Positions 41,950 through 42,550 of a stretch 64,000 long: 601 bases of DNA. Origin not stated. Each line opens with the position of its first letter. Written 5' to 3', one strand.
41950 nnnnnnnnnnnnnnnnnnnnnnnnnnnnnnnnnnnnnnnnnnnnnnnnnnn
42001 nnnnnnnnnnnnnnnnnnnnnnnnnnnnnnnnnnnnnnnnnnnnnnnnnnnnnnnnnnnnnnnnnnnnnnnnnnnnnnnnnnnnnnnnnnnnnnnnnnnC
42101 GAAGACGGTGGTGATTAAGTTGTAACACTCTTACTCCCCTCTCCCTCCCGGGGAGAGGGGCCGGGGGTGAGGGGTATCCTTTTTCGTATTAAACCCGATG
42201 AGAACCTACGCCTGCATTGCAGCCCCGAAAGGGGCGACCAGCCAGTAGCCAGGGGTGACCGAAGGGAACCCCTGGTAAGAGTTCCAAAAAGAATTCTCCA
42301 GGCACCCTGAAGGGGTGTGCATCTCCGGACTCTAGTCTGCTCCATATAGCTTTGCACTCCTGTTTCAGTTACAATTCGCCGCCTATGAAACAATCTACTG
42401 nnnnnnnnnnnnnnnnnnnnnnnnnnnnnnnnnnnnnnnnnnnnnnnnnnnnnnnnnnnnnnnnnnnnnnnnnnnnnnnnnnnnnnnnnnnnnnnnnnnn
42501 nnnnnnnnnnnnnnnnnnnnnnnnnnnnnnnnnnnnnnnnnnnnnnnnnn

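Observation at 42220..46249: Solitary MmeI-like Type IIG RM gene bracketed by about 100-bp inverted repeats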

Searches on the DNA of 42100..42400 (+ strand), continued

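Call 50: search_with_rna_model(model_id=R1, sources=[L029, L030, L031, L032, L033, L034, L035, L036, L037, L038, L039, L040, L041, L042, L043, L044, L045], max_evalue=0.1)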
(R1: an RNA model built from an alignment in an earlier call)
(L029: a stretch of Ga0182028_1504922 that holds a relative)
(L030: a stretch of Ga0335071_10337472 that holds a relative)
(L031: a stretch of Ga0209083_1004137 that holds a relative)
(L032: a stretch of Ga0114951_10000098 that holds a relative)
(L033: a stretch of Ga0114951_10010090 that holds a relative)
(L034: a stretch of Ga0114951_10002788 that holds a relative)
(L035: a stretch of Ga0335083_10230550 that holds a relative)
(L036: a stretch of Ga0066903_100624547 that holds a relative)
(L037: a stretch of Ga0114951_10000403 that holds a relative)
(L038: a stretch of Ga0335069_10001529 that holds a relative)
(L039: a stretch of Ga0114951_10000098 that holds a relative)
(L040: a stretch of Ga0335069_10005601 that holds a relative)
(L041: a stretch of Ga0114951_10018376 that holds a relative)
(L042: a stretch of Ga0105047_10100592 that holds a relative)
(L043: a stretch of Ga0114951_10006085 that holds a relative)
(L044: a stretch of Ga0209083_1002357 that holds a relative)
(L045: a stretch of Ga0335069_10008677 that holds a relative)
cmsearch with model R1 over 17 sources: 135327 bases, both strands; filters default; matches with E-value up to 0.1: 23.
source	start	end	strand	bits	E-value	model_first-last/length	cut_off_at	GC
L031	8069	8200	-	118.5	3.2e-27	1-133/133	no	0.61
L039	8067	8198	-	118.5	3.2e-27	1-133/133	no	0.61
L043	7566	7697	+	117.1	7e-27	1-133/133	no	0.61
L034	6718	6849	-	117.1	7.1e-27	1-133/133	no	0.63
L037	4835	4966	+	116.7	9e-27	1-133/133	no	0.61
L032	6682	6813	-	116.7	9.1e-27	1-133/133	no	0.61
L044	6525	6656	+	116.7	9.1e-27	1-133/133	no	0.61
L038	1380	1511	+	111.7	1.5e-25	1-133/133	no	0.58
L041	163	294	+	110.7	2.6e-25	1-133/133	no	0.62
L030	351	481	+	108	1.2e-24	1-133/133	no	0.6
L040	7336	7466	+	108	1.2e-24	1-133/133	no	0.6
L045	10143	10277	+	105.3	5.2e-24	1-133/133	no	0.53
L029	516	646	+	105.1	6.1e-24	1-133/133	no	0.59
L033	5933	6068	+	101.3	4.9e-23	1-133/133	no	0.58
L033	5312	5443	+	100.2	9.1e-23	1-133/133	no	0.58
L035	951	1079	+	84.1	7.8e-19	1-133/133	no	0.55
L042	451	579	+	80.5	5.8e-18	1-133/133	no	0.6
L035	1541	1669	-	61.2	2.8e-13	1-133/133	no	0.53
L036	78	196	+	57.8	2e-12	1-133/133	no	0.69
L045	12133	12256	+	56.1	5e-12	1-133/133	no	0.61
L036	74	193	-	30.3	9.7e-06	1-133/133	no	0.68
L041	1111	1261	+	26.3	9.1e-05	1-133/133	no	0.7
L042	519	608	-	15.1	0.048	1-133/133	no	0.53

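Call 67: search_with_rna_model(model_id=R1, sources=[window, L001, L002, L003, L004, L005, L006, L007, L008, L009, L010, L011, L012, L014, L015, L016, L017, L018, L029, L030, L033, L034, L035, L036, L041, L042, L045], max_evalue=1e-8, make_alignment=true)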
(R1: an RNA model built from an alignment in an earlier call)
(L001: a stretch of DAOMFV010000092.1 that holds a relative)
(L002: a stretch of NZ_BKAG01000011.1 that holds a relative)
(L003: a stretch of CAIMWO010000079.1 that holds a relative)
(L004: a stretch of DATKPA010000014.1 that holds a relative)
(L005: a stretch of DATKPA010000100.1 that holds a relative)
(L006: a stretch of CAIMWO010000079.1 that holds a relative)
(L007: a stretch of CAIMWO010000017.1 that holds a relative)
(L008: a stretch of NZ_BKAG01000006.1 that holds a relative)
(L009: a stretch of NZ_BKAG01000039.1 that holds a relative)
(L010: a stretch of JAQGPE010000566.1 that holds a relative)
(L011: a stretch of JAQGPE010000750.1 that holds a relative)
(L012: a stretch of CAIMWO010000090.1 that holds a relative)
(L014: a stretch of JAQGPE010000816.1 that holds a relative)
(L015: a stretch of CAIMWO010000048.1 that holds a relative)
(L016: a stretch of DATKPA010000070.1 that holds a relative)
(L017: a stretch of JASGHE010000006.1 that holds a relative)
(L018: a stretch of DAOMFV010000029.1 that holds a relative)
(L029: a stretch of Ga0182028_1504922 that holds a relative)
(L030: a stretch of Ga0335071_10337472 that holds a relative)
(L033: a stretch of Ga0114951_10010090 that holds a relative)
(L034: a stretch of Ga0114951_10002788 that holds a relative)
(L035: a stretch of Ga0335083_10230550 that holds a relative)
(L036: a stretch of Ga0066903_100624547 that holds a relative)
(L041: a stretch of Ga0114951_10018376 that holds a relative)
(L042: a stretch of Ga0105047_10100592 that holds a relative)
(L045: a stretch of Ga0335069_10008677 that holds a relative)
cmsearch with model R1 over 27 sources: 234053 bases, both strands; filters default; matches with E-value up to 1e-8: 36.
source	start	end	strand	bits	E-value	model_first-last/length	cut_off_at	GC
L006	3620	3751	-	118.5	5.6e-27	1-133/133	no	0.61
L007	1501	1632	+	117.1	1.2e-26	1-133/133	no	0.61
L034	6718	6849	-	117.1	1.2e-26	1-133/133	no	0.63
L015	2051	2182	+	116.7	1.5e-26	1-133/133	no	0.61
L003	4111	4242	-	116.7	1.6e-26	1-133/133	no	0.61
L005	1348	1479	+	111.7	2.5e-25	1-133/133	no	0.58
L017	3141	3273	+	111.4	3.1e-25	1-133/133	no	0.59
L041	163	294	+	110.7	4.4e-25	1-133/133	no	0.62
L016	2730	2860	-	108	2e-24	1-133/133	no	0.6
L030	351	481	+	108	2e-24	1-133/133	no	0.6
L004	4274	4408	-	105.3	9e-24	1-133/133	no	0.53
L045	10143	10277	+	105.3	9e-24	1-133/133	no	0.53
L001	2784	2917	+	105.1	1e-23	1-133/133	no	0.6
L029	516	646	+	105.1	1e-23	1-133/133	no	0.59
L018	2998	3130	+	101.4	8e-23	1-133/133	no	0.56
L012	221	356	+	101.3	8.5e-23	1-133/133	no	0.58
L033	5933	6068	+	101.3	8.5e-23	1-133/133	no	0.58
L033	5312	5443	+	100.2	1.6e-22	1-133/133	no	0.58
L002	249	386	-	92.4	1.3e-20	1-133/133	no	0.56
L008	6074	6211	+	89.9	5e-20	1-133/133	no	0.54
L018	4329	4461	-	89.8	5.4e-20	1-133/133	no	0.58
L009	4097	4234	-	87.1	2.4e-19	1-133/133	no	0.62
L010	653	779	-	86.2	4.1e-19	1-133/133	no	0.61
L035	951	1079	+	84.1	1.3e-18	1-133/133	no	0.55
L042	451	579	+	80.5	1e-17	1-133/133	no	0.6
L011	3961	4087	-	80.2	1.2e-17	1-133/133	no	0.66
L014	933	1059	+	77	7.1e-17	1-133/133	no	0.62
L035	1541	1669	-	61.2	4.9e-13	1-133/133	no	0.53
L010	1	100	+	59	1.7e-12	28-133/133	5'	0.62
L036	78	196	+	57.8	3.4e-12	1-133/133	no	0.69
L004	2295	2418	-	56.1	8.7e-12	1-133/133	no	0.61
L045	12133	12256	+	56.1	8.7e-12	1-133/133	no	0.61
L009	3872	4017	+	52.9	5.2e-11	1-133/133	no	0.57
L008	6674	6822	-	51.9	9.4e-11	1-133/133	no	0.53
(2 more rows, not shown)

Alignment A3: 36 matches aligned to the model, 160 columns, each read 5' to 3' on its own strand. Consensus structure (alignment columns), stored with it:
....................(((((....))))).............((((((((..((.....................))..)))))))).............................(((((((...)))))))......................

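Call 85: search_with_rna_model(model_id=R1, sources=[L046, L047, L049, L051], max_evalue=1)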
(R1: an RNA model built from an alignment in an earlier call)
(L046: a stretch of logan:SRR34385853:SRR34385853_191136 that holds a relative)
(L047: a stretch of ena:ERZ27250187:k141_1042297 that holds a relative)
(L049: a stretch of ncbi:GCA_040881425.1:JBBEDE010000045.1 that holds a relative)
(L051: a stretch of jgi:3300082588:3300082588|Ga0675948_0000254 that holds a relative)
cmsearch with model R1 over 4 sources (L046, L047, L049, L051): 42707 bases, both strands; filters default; matches with E-value up to 1: 0.
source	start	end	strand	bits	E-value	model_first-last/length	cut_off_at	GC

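Call 107: search_dna_similar(query=window:42203-42340:+, collection=plasmids, mode=distant, max_evalue=0.001, max_rows=15)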
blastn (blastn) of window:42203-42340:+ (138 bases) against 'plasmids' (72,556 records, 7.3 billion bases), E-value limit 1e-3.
No match.
